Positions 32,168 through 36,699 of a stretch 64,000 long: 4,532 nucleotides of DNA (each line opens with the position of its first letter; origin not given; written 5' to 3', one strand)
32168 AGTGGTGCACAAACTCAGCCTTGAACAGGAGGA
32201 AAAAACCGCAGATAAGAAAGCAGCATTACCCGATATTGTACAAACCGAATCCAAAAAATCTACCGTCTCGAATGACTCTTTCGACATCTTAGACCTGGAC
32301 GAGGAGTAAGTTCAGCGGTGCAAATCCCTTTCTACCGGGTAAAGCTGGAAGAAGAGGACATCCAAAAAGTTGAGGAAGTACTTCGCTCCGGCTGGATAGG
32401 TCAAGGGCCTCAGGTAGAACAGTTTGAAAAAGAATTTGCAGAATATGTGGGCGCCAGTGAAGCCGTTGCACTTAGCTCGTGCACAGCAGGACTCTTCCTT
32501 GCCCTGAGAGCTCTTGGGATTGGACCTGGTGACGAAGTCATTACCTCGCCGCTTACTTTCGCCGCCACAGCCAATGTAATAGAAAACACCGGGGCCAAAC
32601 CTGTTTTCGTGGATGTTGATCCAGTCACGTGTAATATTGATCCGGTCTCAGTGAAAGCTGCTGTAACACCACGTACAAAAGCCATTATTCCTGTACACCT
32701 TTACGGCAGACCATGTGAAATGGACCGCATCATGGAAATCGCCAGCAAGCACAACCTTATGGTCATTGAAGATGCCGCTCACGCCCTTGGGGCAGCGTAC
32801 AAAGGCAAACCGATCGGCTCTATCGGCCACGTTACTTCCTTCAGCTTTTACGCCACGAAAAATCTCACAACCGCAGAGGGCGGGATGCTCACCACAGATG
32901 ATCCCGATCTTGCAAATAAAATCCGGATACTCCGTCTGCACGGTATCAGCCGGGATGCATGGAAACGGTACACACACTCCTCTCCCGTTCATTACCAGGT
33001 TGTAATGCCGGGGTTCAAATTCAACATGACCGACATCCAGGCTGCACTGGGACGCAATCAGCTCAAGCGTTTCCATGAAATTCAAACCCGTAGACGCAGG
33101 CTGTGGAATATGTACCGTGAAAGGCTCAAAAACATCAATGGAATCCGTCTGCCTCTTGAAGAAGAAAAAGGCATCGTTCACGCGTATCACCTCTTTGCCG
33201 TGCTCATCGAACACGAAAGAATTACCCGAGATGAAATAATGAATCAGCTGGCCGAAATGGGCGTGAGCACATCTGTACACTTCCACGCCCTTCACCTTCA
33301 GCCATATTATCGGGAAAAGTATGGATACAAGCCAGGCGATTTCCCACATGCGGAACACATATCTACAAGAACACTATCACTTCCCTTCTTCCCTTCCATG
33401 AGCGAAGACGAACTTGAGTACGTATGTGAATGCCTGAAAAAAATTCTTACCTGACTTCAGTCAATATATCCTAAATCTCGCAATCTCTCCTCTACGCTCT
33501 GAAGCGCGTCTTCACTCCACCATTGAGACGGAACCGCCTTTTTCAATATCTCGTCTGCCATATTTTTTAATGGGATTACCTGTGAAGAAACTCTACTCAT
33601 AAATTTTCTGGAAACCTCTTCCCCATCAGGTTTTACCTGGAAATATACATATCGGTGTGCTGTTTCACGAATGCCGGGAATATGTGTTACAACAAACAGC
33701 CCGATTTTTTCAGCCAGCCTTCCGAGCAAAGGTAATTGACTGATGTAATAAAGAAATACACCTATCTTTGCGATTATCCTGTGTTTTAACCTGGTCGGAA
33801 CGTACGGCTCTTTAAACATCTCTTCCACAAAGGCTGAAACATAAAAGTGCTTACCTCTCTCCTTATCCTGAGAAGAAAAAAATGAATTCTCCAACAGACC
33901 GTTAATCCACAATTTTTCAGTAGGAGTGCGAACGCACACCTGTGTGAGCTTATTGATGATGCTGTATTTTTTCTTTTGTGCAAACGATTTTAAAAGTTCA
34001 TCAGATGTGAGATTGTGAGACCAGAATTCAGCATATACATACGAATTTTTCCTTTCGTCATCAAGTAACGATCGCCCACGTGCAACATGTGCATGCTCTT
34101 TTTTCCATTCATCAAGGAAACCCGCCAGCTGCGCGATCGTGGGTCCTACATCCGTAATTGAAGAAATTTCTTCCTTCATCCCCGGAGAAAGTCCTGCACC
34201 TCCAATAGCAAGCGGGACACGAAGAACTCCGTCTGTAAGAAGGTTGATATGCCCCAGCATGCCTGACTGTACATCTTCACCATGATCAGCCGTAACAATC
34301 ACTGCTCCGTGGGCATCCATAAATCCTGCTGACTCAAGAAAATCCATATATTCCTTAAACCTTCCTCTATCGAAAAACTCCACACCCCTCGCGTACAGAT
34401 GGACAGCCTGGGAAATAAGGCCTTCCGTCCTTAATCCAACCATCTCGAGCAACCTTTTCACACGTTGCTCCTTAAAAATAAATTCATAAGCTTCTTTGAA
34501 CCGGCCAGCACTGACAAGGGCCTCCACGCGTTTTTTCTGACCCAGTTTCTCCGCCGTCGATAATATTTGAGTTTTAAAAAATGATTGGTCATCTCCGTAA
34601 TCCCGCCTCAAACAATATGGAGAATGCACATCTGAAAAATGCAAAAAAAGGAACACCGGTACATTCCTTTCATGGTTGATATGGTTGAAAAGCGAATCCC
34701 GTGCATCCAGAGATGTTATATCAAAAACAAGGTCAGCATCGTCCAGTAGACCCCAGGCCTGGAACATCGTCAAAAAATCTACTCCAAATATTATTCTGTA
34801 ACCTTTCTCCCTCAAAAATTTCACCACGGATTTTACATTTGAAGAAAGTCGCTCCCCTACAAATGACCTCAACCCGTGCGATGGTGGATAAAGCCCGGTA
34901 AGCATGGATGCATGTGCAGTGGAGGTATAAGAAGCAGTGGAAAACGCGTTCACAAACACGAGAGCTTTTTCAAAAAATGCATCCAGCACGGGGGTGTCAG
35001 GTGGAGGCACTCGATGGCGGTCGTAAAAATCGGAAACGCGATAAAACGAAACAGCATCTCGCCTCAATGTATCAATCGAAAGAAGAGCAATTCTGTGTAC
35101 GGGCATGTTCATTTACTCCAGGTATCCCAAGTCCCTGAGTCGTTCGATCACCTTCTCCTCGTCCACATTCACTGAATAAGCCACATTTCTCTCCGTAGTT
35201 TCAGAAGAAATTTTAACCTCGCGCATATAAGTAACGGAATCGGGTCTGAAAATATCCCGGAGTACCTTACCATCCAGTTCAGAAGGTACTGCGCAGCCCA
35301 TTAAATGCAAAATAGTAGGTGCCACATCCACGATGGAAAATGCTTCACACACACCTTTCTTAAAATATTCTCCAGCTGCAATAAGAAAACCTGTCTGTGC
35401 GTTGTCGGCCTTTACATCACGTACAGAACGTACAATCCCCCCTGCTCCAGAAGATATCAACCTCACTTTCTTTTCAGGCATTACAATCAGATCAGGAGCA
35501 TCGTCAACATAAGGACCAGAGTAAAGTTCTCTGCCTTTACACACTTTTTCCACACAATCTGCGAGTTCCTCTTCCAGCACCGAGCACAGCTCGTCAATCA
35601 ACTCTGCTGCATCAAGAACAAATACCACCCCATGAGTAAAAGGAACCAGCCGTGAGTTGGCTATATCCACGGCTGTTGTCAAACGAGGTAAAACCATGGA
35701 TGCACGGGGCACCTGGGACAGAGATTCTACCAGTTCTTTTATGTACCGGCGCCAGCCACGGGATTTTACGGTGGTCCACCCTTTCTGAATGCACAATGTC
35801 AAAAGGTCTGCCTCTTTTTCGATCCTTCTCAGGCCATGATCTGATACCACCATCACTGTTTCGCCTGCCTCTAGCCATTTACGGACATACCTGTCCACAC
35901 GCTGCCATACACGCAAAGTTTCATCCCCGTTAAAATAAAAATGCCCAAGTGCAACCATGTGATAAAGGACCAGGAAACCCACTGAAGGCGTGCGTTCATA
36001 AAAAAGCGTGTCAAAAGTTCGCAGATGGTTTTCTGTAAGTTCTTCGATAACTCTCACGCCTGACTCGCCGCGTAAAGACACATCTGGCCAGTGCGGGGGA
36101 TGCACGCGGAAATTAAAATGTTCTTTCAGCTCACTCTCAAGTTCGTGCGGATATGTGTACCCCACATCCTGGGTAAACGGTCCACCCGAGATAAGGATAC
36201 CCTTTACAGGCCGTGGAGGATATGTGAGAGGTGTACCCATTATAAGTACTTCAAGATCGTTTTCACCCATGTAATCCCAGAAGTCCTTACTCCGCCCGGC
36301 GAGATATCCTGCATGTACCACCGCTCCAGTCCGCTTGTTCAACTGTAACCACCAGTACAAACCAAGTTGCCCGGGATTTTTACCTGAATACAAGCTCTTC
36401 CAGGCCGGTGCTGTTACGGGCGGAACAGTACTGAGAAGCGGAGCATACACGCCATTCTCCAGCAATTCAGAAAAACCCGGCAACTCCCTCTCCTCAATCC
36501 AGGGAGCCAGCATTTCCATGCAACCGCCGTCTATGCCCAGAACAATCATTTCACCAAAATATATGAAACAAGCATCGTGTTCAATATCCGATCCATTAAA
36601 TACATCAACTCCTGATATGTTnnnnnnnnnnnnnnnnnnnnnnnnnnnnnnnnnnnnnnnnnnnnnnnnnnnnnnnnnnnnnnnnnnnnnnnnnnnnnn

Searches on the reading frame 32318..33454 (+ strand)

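Call 57: search_protein_families(library=pfam, proteins=[window:32318-33454:+], max_evalue=0.00001)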
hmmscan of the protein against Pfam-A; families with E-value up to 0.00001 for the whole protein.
window:32318-33454:+ (378 aa): 4 families
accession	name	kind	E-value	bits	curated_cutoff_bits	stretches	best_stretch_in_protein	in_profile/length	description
PF01041.23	DegT_DnrJ_EryC1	-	1.9e-147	491.7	19.8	1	10-373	3-359/360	DegT/DnrJ/EryC1/StrS aminotransferase family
PF00155.27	Aminotran_1_2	-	1.8e-10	41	19.7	1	33-160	44-193/361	Aminotransferase class I and II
PF01053.26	Cys_Met_Meta_PP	-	1.1e-07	31.3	27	1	30-160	51-181/381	Cys/Met metabolism PLP-dependent enzyme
PF01212.27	Beta_elim_lyase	-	5.3e-07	29.7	27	1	28-254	29-215/288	Beta-eliminating lyase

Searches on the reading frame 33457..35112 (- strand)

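Call 57: search_protein_families(library=pfam, proteins=[window:33457-35112:-], max_evalue=0.00001)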
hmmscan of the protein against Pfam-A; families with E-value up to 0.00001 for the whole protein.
window:33457-35112:- (551 aa): 1 family
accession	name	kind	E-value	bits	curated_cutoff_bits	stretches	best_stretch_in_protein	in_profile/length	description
PF00884.28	Sulfatase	-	1.8e-18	67.4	25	1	35-331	21-300/301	Sulfatase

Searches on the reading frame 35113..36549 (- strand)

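Call 57: search_protein_families(library=pfam, proteins=[window:35113-36549:-], max_evalue=0.00001)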
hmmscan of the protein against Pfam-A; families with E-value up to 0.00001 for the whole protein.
window:35113-36549:- (478 aa): 1 family
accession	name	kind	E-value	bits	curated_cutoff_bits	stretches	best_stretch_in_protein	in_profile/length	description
PF01663.27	Phosphodiest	-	5.7e-24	85.8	23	1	2-275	2-249/342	Type I phosphodiesterase / nucleotide pyrophosphatase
